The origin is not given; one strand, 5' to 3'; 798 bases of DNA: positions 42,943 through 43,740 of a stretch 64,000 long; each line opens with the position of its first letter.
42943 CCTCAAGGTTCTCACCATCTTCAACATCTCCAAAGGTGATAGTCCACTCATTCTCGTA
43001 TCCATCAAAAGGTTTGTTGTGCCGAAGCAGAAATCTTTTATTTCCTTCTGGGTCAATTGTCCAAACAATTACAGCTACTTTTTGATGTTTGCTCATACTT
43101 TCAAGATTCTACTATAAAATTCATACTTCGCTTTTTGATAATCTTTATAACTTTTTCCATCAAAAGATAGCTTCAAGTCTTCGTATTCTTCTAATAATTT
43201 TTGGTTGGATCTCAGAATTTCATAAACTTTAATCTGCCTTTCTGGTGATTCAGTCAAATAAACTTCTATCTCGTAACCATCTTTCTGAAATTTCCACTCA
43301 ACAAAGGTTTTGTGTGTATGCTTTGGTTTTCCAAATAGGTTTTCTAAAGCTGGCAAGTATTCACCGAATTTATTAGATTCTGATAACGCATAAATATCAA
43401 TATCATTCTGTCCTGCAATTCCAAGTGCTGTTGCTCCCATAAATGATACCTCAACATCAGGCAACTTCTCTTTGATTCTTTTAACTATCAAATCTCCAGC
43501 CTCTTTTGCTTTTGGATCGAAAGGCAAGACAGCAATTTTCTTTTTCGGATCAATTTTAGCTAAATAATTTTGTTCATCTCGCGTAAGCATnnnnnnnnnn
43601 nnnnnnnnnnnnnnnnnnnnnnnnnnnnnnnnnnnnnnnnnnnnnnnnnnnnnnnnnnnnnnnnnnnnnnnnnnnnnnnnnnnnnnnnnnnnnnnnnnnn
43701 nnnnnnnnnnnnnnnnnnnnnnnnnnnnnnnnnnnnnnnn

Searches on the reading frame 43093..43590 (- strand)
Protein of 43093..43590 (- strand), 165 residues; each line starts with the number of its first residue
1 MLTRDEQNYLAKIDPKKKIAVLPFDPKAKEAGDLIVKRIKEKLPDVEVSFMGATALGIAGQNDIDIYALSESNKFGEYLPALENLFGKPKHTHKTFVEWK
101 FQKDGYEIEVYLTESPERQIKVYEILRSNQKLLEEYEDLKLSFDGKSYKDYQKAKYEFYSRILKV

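Call 7: search_protein_families(library=pfam, proteins=[window:43093-43590:-], max_evalue=0.01)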
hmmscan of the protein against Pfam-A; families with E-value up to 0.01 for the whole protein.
window:43093-43590:- (165 aa): 3 families
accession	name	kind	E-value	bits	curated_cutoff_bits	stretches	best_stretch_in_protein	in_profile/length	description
PF04229.20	GrpB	-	1.8e-10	41.6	25.5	1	18-164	1-158/159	GrpB protein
PF14088.11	DUF4268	-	0.00045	20.7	27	1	93-153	38-97/140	Domain of unknown function (DUF4268)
PF14091.12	DUF4269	-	0.0017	19.1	28.9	1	38-138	7-115/151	Domain of unknown function (DUF4269)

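Call 8: search_protein_families(library=ncbifam, proteins=[window:43093-43590:-], max_evalue=0.01)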
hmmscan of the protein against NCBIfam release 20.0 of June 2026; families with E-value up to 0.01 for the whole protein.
window:43093-43590:- (165 aa): 0 families

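Call 13: find_homologous_proteins(query=window:43093-43590:-)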
Query window:43093-43590:- (165 aa): 99 proteins with E <= 0.001 among 216 candidates.
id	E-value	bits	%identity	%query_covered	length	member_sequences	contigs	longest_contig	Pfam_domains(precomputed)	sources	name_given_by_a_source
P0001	2.1e-88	312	100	87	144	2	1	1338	PF04229.21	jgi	-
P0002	4.3e-74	266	72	100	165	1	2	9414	PF04229.21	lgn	-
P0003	6.4e-74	265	70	100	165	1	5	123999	PF04229.21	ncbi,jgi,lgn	-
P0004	4.0e-71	256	70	98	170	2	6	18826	PF04229.21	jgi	-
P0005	4.4e-71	256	68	100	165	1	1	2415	PF04229.21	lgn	-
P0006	9.4e-70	252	70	98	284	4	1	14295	PF00719.25,PF04229.21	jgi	-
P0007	1.6e-69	251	69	99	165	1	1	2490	PF04229.21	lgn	-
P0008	3.4e-69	250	70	99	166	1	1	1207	PF04229.21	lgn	-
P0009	3.5e-69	250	67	100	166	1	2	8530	PF04229.21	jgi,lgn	-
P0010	5.0e-69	249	66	99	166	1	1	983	PF04229.21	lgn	-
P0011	5.9e-68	246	69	99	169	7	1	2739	PF04229.21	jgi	-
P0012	6.9e-68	245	67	99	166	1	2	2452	PF04229.21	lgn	-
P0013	7.0e-68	245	68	100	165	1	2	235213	PF04229.21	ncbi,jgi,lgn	jgi:GrpB-like predicted nucleotidyltransferase (UPF0157 family)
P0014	7.8e-68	245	67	99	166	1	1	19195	-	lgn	-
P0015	9.3e-68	245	68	99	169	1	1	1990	PF04229.21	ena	-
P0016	1.9e-67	244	68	99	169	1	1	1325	PF04229.21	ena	-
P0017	2.2e-67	244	67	98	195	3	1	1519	PF04229.21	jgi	-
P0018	3.2e-67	243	69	99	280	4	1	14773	PF00719.25,PF04229.21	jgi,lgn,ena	-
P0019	7.5e-67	242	68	99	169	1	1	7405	PF14088.12,PF04229.21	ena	-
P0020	8.1e-67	242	67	100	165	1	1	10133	PF04229.21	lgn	-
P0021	1.5e-66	241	64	99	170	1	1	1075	PF04229.21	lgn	-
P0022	5.3e-66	239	66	99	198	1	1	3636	PF04229.21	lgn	-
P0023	7.9e-66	239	63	99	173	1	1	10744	PF04229.21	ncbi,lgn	-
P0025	1.0e-65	238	67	100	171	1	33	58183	PF04229.21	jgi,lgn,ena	-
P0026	2.4e-65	237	66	99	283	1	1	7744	PF00719.25,PF04229.21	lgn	-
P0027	2.7e-65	237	68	99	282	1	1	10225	PF00719.25,PF04229.21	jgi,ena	-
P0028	6.1e-65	236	67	100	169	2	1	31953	PF04229.21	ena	-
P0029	1.2e-64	235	63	99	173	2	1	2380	PF04229.21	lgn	-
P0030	2.8e-64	234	66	100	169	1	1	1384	PF04229.21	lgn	-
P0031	4.0e-64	233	67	99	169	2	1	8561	PF04229.21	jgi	-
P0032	5.1e-64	233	64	99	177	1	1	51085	PF04229.21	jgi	-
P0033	1.7e-63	231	67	98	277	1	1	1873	PF00719.25,PF04229.21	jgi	jgi:inorganic pyrophosphatase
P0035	3.2e-63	230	63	99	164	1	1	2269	PF04229.21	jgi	-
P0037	7.1e-63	229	64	99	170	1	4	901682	PF04229.21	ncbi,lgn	-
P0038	1.2e-62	228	63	98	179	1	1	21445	PF04229.21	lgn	-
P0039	1.2e-62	228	64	99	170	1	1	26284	PF04229.21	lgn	-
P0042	2.8e-62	227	64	100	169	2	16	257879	PF04229.21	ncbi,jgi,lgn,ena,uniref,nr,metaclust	ncbi:hypothetical protein A2630_00605 [Candidatus Woesebacteria bacterium RIFCSPHIGHO2_01_FULL_44_10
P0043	4.2e-62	227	62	100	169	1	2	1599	PF04229.21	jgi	jgi:hypothetical protein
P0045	1.7e-61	225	65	99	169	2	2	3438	PF04229.21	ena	-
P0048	4.6e-61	223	65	99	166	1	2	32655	PF04229.21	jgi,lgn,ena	-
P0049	5.3e-61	223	60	100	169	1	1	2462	PF04229.21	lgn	-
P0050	6.0e-61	223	63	99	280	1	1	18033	PF00719.25,PF04229.21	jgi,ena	-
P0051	7.6e-61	223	60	100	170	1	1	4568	PF04229.21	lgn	-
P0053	1.2e-59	219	61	99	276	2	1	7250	PF00719.25,PF04229.21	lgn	-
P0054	1.4e-59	219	62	99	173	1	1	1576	PF04229.21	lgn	-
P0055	2.3e-59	218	58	99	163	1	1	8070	PF04229.21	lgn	-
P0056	5.4e-59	217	59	98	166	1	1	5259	PF04229.21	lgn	-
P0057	8.2e-59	216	62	99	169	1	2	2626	PF04229.21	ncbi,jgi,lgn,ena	-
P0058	1.2e-58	215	60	99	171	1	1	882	PF04229.21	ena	-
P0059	2.1e-58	215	61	99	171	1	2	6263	PF04229.21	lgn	-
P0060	2.3e-58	215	61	99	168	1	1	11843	PF04229.21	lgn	-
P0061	3.1e-58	214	59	99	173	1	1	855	PF04229.21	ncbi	-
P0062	3.2e-58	214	61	99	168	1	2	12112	PF04229.21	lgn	-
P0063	3.9e-58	214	60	99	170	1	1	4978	PF04229.21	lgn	-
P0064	7.8e-58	213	65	87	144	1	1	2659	PF04229.21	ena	-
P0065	1.9e-56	208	55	99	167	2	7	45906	-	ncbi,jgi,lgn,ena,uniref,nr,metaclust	ncbi:MAG: hypothetical protein US96_C0012G0013 [Candidatus Woesebacteria bacterium GW2011_GWB1_38_5b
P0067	3.1e-54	201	58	99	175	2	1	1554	PF04229.21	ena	-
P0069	2.3e-53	198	56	99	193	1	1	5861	PF04229.21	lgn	-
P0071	7.8e-52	193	57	99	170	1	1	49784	PF04229.21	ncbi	-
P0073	2.8e-51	192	54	99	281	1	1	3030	PF00719.25,PF04229.21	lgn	-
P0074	5.8e-50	187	53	100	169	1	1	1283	PF04229.21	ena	-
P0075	2.7e-49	185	54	99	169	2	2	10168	PF04229.21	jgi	jgi:GrpB-like predicted nucleotidyltransferase (UPF0157 family)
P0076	2.1e-48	182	51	99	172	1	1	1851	PF04229.21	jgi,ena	-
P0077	4.6e-48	181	53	99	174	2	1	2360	PF04229.21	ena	-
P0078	1.3e-47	180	54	99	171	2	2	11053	PF04229.21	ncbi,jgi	-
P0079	7.8e-47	177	74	68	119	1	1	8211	PF14088.12,PF04229.21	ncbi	-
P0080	1.6e-45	173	60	80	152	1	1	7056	PF04229.21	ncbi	-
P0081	4.7e-44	168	48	100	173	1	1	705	PF04229.21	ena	-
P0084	2.4e-39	153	43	98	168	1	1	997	PF04229.21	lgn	-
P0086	1.4e-38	150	47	99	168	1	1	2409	PF04229.21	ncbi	-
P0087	8.3e-38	148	43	99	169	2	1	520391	PF04229.21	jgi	-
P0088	1.2e-36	144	47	99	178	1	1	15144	PF04229.21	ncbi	-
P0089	1.1e-35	141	46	98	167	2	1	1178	PF04229.21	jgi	-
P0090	3.0e-35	139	45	99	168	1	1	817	PF04229.21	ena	-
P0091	4.3e-35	139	43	99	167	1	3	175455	PF04229.21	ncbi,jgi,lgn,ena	ncbi:MAG: GrpB family protein [bacterium]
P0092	4.5e-35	139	42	99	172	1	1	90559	PF04229.21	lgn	-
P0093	4.6e-35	139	43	99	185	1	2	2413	PF04229.21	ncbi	-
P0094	2.8e-34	136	41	99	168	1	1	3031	PF04229.21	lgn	-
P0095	2.8e-33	133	44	88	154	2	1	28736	PF04229.21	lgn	-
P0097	2.4e-31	127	42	99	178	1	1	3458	PF04229.21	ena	-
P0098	1.4e-30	124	45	98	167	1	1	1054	PF04229.21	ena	-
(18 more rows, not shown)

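Call 15: find_related_loci(query=A2, collection=genome_contigs, flank=6000)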
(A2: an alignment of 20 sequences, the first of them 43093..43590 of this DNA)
Query A2 (165 aa) in genome_contigs; peptide patterns used: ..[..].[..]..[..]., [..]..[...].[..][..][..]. (x = any residue, [..] = any of these).
132 stretches matched a pattern; 50 encode a relative of the query (tblastn E <= 1e-3); 49 distinct loci.
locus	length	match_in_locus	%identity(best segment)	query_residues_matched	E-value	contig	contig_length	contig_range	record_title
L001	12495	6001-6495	70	1-165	6e-79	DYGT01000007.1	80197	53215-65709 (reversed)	MAG TPA_asm: Candidatus Microgenomatus sp. isolate BE2012_6_40_25 Afr_mines_BE2012_172_length_80197_cov_11_094732, whole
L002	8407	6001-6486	70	1-162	2e-76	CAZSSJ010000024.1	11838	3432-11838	MAG TPA_asm: uncultured Gammaproteobacteria bacterium isolate SRP050083_co1_3 genome assembly, contig: NODE_2486_length_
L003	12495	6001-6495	68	1-165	8e-74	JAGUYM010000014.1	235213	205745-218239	MAG: Candidatus Woesebacteria bacterium isolate DeMMO6_63 c_000000012182, whole genome shotgun sequence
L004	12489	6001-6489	65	1-163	6e-71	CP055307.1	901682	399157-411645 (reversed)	MAG: Candidatus Woesebacteria bacterium isolate Ch104b chromosome, complete genome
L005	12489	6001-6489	69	1-163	1e-75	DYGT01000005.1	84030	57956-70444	MAG TPA_asm: Candidatus Microgenomatus sp. isolate BE2012_6_40_25 Afr_mines_BE2012_157_length_84030_cov_10_877356, whole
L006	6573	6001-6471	68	11-163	1e-67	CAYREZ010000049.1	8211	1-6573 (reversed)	MAG TPA_asm: uncultured Gammaproteobacteria bacterium isolate SRP050083_co1_461 genome assembly, contig: NODE_4472_lengt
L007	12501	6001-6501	56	1-163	7e-62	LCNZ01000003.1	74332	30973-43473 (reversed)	MAG: Candidatus Amesbacteria bacterium GW2011_GWB1_47_19 UX91_C0003, whole genome shotgun sequence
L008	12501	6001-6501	57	1-163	1e-61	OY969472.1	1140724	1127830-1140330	MAG: uncultured bacterium isolate MFD02416.bin.c.3 genome assembly, chromosome: 1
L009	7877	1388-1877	73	1-163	5e-59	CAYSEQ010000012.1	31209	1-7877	MAG TPA_asm: uncultured Gammaproteobacteria bacterium isolate binchicken_co30_31 genome assembly, contig: NODE_1223_leng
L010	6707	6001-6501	57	1-163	1e-58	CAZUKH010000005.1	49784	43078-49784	MAG TPA_asm: uncultured Candidatus Saccharibacteria bacterium isolate SRP290908_co1_393 genome assembly, contig: NODE_73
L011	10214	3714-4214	53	1-163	2e-54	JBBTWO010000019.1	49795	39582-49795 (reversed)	MAG: Patescibacteria group bacterium isolate H41-bin046_1 H41_bin046_1_000000000019, whole genome shotgun sequence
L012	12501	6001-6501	53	1-163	5e-53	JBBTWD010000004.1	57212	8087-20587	MAG: Patescibacteria group bacterium isolate H43-bin018_1 H43_bin018_1_000000000004, whole genome shotgun sequence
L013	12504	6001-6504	49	1-164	2e-52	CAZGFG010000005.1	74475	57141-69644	MAG TPA_asm: uncultured Gammaproteobacteria bacterium isolate binchicken_co125_1135 genome assembly, contig: NODE_752_le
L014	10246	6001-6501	49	1-163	1e-49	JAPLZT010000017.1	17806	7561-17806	MAG: Candidatus Woesebacteria bacterium isolate LacPavin_0920_WC90_MAG_37_8 LacPavin_0920_WC90_scaffold_252777, whole ge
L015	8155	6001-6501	47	1-163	9e-49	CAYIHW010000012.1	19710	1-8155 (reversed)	MAG TPA_asm: uncultured Candidatus Saccharibacteria bacterium isolate ERP119705_co23_139 genome assembly, contig: NODE_2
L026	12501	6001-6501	43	1-163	1e-38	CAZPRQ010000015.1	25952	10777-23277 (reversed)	MAG TPA_asm: uncultured Candidatus Saccharibacteria bacterium isolate SRP286056_co1_790 genome assembly, contig: NODE_21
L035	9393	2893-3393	38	2-164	3e-35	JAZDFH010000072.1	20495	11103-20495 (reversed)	MAG: bacterium isolate MEGAHIT-group-0.198 k141_10460338, whole genome shotgun sequence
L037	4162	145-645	38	1-163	6e-35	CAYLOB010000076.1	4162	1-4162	MAG TPA_asm: uncultured Candidatus Saccharibacteria bacterium isolate SRP286056_co3_393 genome assembly, contig: NODE_33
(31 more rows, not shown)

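Call 18: search_protein_families(library=pfam, proteins=[L004:5740-7089:+, L005:6001-6831:+, L008:6001-6855:+, L009:1539-2222:+, L011:3714-4667:+, L012:6001-7071:+, L014:6001-7029:+, L026:6001-7077:+, L035:2350-3411:+, L037:139-1230:+], max_evalue=0.001)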
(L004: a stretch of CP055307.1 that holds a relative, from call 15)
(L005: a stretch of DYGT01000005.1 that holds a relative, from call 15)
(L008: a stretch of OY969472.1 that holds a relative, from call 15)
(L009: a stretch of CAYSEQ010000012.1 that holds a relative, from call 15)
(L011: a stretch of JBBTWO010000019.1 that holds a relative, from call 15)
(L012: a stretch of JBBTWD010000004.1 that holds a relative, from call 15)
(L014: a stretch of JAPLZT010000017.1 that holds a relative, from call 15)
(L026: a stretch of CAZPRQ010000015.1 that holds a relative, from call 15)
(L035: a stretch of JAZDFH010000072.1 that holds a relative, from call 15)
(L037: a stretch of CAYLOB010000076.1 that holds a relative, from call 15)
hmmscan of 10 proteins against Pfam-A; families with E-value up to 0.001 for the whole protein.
L004:5740-7089:+ (449 aa): 10 families
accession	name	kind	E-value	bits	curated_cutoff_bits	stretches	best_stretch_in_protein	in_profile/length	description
PF13649.12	Methyltransf_25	-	6.3e-16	59.3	27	1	292-383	1-97/97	Methyltransferase domain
PF08241.18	Methyltransf_11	-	1.2e-13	51.9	21.2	1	293-386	1-94/95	Methyltransferase domain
PF02353.26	CMAS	-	2.6e-13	50.3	27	1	277-403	53-180/273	Mycolic acid cyclopropane synthetase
PF13489.12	Methyltransf_23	-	2.8e-13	50.4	27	1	282-427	13-162/164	Methyltransferase domain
PF13847.12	Methyltransf_31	-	2.6e-12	47.1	27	1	287-405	2-127/145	Methyltransferase domain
PF08242.18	Methyltransf_12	-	1.7e-09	38.7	30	1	293-384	1-97/98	Methyltransferase domain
PF04229.20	GrpB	-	3.1e-08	34.4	25.5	1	107-252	3-159/159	GrpB protein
PF01728.25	FtsJ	-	0.00028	21.3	24.1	1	269-355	3-96/181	FtsJ-like methyltransferase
PF06325.19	PrmA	-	0.00029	20.9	22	1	279-340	152-213/296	Ribosomal protein L11 methyltransferase (PrmA)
PF14088.11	DUF4268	-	0.00078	19.9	27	0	175-235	33-92/140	Domain of unknown function (DUF4268)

L005:6001-6831:+ (276 aa): 2 families
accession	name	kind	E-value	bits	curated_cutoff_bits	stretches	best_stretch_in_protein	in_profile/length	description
PF00719.24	Pyrophosphatase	-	9.7e-09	35.7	23.5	1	190-272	30-115/153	Inorganic pyrophosphatase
PF04229.20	GrpB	-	1.5e-07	32.1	25.5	1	18-163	1-157/159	GrpB protein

L008:6001-6855:+ (284 aa): 3 families
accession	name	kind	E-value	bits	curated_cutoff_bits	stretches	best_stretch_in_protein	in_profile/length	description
PF04229.20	GrpB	-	1.2e-08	35.8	25.5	1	20-168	3-158/159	GrpB protein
PF04266.20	ASCH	-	6.1e-05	24.1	21.2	0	175-283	3-101/103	ASCH domain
PF14091.12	DUF4269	-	0.00063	20.5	28.9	0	39-143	8-116/151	Domain of unknown function (DUF4269)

L009:1539-2222:+ (227 aa): 2 families
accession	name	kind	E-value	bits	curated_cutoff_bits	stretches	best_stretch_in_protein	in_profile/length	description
PF00719.24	Pyrophosphatase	-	2.3e-08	34.5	23.5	1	139-222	29-114/153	Inorganic pyrophosphatase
PF04229.20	GrpB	-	8.3e-05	23.3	25.5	1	7-113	39-157/159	GrpB protein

L011:3714-4667:+ (317 aa): 2 families
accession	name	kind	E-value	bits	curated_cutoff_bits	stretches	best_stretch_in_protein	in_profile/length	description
PF00293.34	NUDIX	-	7.9e-19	68.4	21.1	1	172-290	5-130/134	NUDIX domain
PF04229.20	GrpB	-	8.6e-09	36.2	25.5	1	19-168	2-158/159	GrpB protein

L012:6001-7071:+ (356 aa): 4 families
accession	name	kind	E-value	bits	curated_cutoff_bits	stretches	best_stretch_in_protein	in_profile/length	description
PF00702.32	Hydrolase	-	1.6e-16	61.8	26.4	1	172-332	2-191/191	haloacid dehalogenase-like hydrolase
PF13419.12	HAD_2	-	7e-16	59.3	23.8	1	194-337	37-177/178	Haloacid dehalogenase-like hydrolase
PF04229.20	GrpB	-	1.4e-09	38.7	25.5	1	18-168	1-158/159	GrpB protein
PF13242.12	Hydrolase_like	-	0.00025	21.4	22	1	293-349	2-59/75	HAD-hyrolase-like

L014:6001-7029:+ (342 aa): 4 families
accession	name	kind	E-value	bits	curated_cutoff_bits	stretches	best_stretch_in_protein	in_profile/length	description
PF00702.32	Hydrolase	-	3e-17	64.1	26.4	1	228-317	100-191/191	haloacid dehalogenase-like hydrolase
PF13419.12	HAD_2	-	1.4e-15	58.3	23.8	1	220-322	75-177/178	Haloacid dehalogenase-like hydrolase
PF04229.20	GrpB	-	9.4e-11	42.6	25.5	1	19-168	2-158/159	GrpB protein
PF13242.12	Hydrolase_like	-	3.3e-06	27.3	22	1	278-334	2-59/75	HAD-hyrolase-like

L026:6001-7077:+ (358 aa): 2 families
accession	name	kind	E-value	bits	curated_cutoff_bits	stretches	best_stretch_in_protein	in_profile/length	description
PF13875.12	DUF4202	-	8.6e-13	48.9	35.1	1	196-337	30-162/183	Domain of unknown function (DUF4202)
PF04229.20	GrpB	-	0.00027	21.6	25.5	1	71-167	54-157/159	GrpB protein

L035:2350-3411:+ (353 aa): 1 family
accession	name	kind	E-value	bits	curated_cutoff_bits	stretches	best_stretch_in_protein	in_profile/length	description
PF04229.20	GrpB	-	1.1e-52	178.8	25.5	1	13-174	2-158/159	GrpB protein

L037:139-1230:+ (363 aa): 2 families
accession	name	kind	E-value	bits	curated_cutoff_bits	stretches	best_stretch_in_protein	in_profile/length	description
PF13875.12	DUF4202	-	8.1e-16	58.8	35.1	1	195-343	27-166/183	Domain of unknown function (DUF4202)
PF04229.20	GrpB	-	2.7e-05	24.8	25.5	1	23-169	4-157/159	GrpB protein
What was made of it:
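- Closest known: NadM-Nudix bifunctional enzyme. Same: GrpB-NUDIX fusions exist (L011, call 18).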

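Call 21: search_solved_structures(query=A2, max_evalue=1)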
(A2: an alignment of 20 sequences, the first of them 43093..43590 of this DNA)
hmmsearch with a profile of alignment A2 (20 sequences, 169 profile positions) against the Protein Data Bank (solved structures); distinct sequences matched with E-value up to 1: 0.
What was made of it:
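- On GrpB / UPF0157 (PF04229): A profile of 20 homologues finds no PDB chain at E<=1 (call 21), so this is a remote subfamily.
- Closest known: GrpB / UPF0157 family. Different: A profile of the subfamily finds no PDB sequence at E<=1 (call 21).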

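Call 25: search_protein_families(library=padloc, proteins=[window:43093-43590:-], max_evalue=0.01)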
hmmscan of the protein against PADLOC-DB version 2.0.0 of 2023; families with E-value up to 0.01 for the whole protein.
window:43093-43590:- (165 aa): 0 families

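Call 26: find_encoding_contigs(protein=window:43093-43590:-, flank=6000, max_places=6)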
Protein window:43093-43590:- (165 aa): 21 contigs read that carry it; 5 places shown.
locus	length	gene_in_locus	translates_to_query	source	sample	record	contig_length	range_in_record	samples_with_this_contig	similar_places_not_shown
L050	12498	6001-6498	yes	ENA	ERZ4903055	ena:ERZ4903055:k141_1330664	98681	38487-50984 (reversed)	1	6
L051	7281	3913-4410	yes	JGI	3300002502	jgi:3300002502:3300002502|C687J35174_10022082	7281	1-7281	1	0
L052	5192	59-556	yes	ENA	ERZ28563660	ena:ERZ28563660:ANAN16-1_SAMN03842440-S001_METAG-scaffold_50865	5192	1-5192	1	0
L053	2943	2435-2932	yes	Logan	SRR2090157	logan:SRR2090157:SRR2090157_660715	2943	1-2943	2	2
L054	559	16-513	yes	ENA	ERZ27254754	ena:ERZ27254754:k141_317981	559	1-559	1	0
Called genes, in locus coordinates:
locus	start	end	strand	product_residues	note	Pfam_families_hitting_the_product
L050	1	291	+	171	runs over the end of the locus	-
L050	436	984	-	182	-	PF02475:TRM5-TYW2_MTfase, PF05175:MTS, PF02353:CMAS (weak), PF06325:PrmA, PF13847:Methyltransf_31, PF08241:Methyltransf_11 (weak), PF08242:Methyltransf_12, PF13649:Methyltransf_25, +2 more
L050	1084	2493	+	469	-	PF00175:NAD_binding_1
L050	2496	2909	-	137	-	PF13473:Cupredoxin_1 (weak)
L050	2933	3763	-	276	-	PF02498:Bro-N (weak)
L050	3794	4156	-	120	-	-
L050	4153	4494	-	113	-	PF18924:DUF5674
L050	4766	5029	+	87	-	PF04266:ASCH (weak), PF12961:DUF3850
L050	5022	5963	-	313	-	PF01931:NTPase_I-T, PF00293:NUDIX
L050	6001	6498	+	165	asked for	PF04229:GrpB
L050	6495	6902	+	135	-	PF00293:NUDIX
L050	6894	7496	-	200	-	-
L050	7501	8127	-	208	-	PF02475:TRM5-TYW2_MTfase (weak), PF05175:MTS, PF02527:GidB (weak), PF06325:PrmA, PF13847:Methyltransf_31, PF08242:Methyltransf_12 (faint), PF13649:Methyltransf_25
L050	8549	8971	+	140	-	-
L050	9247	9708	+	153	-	PF13302:Acetyltransf_3 (weak), PF00583:Acetyltransf_1, PF13673:Acetyltransf_10, PF13508:Acetyltransf_7, PF14542:Acetyltransf_CG (weak)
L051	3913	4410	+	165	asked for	PF04229:GrpB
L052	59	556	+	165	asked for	PF04229:GrpB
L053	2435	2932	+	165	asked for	PF04229:GrpB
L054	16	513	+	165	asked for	PF04229:GrpB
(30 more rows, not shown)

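Call 27: find_encoding_contigs(protein=P0065, flank=5000, max_places=3)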
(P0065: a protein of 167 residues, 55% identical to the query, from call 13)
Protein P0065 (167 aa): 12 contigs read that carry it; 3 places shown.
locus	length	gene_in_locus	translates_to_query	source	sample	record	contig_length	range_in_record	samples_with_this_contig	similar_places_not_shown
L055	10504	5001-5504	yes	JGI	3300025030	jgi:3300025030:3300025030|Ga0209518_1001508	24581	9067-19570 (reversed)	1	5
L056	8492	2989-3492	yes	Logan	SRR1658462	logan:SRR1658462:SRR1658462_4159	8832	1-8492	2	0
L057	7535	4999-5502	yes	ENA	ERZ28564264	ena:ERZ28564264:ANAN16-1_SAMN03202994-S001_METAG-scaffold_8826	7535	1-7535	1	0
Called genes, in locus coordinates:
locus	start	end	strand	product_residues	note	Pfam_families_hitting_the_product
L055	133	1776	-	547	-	PF00133:tRNA-synt_1, PF01406:tRNA-synt_1e (faint), PF09334:tRNA-synt_1g, PF19303:Anticodon_3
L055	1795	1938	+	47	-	-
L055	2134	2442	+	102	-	PF01909:NTP_transf_2, PF18765:Polbeta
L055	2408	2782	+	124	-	PF01934:HepT-like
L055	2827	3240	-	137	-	PF01934:HepT-like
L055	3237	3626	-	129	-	PF01909:NTP_transf_2, PF18765:Polbeta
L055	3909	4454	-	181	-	PF01725:Ham1p_like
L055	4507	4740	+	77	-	-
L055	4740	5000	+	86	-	-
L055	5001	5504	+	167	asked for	-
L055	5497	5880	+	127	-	PF00293:NUDIX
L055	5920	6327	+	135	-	PF03412:Peptidase_C39 (weak)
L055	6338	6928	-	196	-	-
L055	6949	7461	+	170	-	PF00293:NUDIX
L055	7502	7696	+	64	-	-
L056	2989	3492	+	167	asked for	-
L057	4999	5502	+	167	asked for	-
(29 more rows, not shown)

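Call 28: find_encoding_contigs(protein=P0018, flank=5000, max_places=3)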
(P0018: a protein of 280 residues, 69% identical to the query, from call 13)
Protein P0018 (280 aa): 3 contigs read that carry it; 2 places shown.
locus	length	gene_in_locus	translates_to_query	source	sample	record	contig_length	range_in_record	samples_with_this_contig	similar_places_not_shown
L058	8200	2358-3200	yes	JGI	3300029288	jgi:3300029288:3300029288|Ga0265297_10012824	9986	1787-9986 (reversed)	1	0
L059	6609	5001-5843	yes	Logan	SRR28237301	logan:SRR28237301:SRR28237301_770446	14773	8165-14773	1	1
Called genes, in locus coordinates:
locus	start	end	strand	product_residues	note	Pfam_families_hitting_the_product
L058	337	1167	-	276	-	-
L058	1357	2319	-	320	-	PF01931:NTPase_I-T, PF00293:NUDIX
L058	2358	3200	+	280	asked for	PF04229:GrpB (weak), PF00719:Pyrophosphatase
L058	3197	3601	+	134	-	PF00293:NUDIX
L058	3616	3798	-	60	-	-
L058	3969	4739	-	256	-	PF00665:rve, PF13683:rve_3, PF13333:rve_2 (weak)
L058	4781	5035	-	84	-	PF01710:HTH_Tnp_IS630 (weak), PF01527:HTH_Tnp_1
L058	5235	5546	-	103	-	PF01741:MscL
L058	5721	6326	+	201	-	PF05569:Peptidase_M56 (weak), PF01435:Peptidase_M48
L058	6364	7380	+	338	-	PF01368:DHH, PF02272:DHHA1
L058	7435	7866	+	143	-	-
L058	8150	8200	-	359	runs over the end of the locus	PF03412:Peptidase_C39, PF13529:Peptidase_C39_2, PF00515:TPR_1 (faint), PF07719:TPR_2 (faint), PF13181:TPR_8 (faint)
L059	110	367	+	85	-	PF03551:PadR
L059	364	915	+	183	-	-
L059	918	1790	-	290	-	PF00398:RrnaAD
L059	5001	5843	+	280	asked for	PF04229:GrpB (weak), PF00719:Pyrophosphatase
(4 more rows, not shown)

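Call 33: find_related_loci(query=A2, collection=metagenome_contigs, flank=4000)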
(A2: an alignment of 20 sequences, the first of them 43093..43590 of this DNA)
Query A2 (165 aa) in metagenome_contigs; peptide patterns used: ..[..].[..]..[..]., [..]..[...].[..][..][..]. (x = any residue, [..] = any of these).
290 stretches matched a pattern; 129 encode a relative of the query (tblastn E <= 1e-3); the best 80 are kept; 80 distinct loci.
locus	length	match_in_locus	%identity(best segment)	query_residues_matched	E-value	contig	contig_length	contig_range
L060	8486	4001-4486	70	1-162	1e-76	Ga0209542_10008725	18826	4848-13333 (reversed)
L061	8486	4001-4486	70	1-162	1e-76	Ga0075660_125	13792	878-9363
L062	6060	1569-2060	66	1-164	5e-75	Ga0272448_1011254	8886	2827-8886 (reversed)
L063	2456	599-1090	66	1-164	2e-76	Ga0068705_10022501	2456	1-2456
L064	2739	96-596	69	1-163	1e-75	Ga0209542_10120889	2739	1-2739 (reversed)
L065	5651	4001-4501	68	1-163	2e-74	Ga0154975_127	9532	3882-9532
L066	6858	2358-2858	69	1-163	3e-74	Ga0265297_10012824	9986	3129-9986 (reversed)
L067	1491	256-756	68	1-163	7e-78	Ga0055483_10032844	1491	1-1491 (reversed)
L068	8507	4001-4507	67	1-165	3e-72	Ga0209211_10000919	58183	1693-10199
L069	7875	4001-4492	68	1-164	4e-72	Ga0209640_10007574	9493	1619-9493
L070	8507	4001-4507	67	1-165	3e-72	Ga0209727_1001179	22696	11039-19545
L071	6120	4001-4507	65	1-165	7e-71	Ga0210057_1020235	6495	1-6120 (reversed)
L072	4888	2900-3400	65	1-163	2e-70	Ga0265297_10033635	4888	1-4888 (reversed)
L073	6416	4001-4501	63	1-163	8e-68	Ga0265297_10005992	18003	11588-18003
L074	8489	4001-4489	65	1-163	9e-68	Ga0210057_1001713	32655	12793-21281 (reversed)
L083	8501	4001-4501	53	1-163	2e-59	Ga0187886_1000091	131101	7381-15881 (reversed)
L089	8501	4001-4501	53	1-163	2e-55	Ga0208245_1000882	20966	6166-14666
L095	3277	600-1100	53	1-163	2e-52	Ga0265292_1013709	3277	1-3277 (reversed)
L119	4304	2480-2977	46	1-163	1e-42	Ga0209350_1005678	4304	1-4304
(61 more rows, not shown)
